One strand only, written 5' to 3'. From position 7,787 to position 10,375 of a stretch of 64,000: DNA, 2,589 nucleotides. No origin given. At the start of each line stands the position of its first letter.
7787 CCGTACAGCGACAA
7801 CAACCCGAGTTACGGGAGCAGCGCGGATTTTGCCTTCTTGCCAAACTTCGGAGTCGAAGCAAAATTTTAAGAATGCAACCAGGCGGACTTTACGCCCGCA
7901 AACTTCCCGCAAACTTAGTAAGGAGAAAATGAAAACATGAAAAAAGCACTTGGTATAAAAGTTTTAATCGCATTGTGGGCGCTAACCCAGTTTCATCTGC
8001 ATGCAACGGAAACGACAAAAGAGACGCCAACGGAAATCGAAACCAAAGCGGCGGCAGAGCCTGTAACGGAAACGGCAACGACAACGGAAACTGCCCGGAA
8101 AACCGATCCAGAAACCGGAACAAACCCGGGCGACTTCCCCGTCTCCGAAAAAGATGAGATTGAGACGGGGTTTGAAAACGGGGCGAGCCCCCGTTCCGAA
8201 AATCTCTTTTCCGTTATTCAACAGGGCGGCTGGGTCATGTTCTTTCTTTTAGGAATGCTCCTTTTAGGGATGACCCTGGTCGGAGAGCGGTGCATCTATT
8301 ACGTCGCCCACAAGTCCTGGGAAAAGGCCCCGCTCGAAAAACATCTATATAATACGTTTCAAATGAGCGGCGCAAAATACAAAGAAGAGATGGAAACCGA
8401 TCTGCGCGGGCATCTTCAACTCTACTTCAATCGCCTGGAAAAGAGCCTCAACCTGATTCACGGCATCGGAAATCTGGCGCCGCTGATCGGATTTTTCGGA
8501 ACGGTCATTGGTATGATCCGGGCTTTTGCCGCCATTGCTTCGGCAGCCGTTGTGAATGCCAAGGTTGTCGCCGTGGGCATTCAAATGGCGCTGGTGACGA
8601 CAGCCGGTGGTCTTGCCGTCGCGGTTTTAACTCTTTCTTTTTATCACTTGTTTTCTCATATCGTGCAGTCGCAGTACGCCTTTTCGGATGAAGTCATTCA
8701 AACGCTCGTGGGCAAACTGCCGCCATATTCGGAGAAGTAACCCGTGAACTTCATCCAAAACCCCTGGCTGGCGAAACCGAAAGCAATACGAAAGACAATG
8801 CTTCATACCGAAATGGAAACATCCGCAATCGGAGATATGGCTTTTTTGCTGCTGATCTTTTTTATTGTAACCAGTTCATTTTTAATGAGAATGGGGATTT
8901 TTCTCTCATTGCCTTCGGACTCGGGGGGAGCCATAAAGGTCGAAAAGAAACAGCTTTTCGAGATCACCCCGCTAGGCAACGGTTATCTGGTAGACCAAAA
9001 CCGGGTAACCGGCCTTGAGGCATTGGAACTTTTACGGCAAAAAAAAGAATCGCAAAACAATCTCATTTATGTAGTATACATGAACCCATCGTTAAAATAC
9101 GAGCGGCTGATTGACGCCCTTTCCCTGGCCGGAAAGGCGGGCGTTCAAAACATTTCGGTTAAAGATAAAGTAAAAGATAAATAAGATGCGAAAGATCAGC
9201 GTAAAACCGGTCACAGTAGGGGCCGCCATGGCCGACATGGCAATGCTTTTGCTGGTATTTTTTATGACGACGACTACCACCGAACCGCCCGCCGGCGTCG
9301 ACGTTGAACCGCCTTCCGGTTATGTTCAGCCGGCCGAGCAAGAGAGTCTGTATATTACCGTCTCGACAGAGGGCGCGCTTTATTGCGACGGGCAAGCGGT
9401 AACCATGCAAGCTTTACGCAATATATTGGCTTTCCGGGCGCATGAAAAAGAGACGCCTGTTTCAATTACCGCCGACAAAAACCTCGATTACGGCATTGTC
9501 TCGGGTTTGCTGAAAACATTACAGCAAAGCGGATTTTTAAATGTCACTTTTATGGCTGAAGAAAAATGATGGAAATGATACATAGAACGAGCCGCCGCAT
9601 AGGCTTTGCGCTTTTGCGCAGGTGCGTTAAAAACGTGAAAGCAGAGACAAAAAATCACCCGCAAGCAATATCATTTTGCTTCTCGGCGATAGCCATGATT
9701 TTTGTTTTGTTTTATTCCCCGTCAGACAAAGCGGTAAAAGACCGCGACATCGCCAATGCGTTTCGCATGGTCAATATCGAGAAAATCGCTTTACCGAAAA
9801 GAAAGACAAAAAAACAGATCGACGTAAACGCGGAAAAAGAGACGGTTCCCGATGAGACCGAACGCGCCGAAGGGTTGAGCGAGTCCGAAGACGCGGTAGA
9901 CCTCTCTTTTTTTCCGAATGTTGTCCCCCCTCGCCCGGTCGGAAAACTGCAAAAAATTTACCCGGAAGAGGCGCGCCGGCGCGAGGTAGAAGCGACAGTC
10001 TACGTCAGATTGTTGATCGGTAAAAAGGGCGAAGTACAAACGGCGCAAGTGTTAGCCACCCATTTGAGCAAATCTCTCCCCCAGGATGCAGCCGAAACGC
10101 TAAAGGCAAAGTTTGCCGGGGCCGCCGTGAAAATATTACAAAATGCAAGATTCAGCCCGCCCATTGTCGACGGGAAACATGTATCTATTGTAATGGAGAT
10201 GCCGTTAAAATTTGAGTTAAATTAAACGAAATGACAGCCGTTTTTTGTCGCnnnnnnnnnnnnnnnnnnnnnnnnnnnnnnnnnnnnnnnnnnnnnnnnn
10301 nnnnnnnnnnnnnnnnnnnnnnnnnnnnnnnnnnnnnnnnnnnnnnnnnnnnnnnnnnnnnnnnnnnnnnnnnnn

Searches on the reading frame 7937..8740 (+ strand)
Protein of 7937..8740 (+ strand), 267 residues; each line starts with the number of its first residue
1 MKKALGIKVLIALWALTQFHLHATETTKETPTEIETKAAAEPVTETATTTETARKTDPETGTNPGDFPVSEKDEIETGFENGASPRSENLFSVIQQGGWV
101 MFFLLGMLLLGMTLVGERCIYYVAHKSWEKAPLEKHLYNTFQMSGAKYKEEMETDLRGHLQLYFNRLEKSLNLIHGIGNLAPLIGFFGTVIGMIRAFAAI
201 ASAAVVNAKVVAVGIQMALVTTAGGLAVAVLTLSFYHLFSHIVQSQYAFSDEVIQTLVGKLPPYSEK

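Call 72: search_protein_families(library=ncbifam, proteins=[window:7937-8740:+], max_evalue=0.00001)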
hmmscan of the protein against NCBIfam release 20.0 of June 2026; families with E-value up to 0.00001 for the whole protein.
window:7937-8740:+ (267 aa): 5 families
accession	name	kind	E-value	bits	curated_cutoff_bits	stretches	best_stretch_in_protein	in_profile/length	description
TIGR02796.1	tolQ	equivalog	3.9e-19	69.3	221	1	120-254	78-211/216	protein TolQ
TIGR02797.1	exbB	equivalog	1.1e-14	54.8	206.2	1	134-245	82-193/211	tonB-system energizer ExbB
NF007722.0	PRK10414.1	equivalog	6.7e-12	45.4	402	1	174-252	133-211/244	tol-pal system-associated acyl-CoA thioesterase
TIGR02805.1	exbB2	equivalog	9.4e-12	45.2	135.35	1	164-241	48-125/138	TonB-system energizer ExbB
NF008066.0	PRK10801.1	equivalog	4.6e-11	42.6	403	1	159-244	115-200/230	Tol-Pal system protein TolQ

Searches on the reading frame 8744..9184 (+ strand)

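Call 72: search_protein_families(library=ncbifam, proteins=[window:8744-9184:+], max_evalue=0.00001)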
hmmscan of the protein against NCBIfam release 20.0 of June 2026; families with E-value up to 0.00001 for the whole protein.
window:8744-9184:+ (146 aa): 1 family
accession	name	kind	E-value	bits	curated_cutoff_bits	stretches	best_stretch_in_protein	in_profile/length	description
TIGR02801.1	tolR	equivalog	8e-06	26.5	127.3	1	31-139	12-126/129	protein TolR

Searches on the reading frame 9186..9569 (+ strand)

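Call 72: search_protein_families(library=ncbifam, proteins=[window:9186-9569:+], max_evalue=0.00001)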
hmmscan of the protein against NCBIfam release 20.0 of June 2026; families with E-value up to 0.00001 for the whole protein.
window:9186-9569:+ (127 aa): 3 families
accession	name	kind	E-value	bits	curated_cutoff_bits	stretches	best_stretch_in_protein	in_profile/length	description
TIGR02801.1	tolR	equivalog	6e-13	49.6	127.3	1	16-124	11-128/129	protein TolR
NF008429.0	PRK11267.1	equivalog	1.2e-12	48.1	216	1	15-126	23-136/141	TonB system transport protein ExbD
TIGR02803.1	ExbD_1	equivalog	6.4e-11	42.4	152.95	1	16-125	10-121/122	TonB system transport protein ExbD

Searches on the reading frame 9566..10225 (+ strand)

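Call 72: search_protein_families(library=ncbifam, proteins=[window:9566-10225:+], max_evalue=0.00001)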
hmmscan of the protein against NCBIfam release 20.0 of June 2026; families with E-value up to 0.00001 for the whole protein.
window:9566-10225:+ (219 aa): 2 families
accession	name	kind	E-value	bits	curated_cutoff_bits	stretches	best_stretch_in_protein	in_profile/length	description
TIGR01352.1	tonB_Cterm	subfamily_domain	6.7e-10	39.2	27.1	1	131-219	2-76/76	TonB family protein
NF038079.1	TonB_sider_MxcH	equivalog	1.6e-06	26.5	925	1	121-218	1-85/792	TonB-dependent siderophore myxochelin receptor MxcH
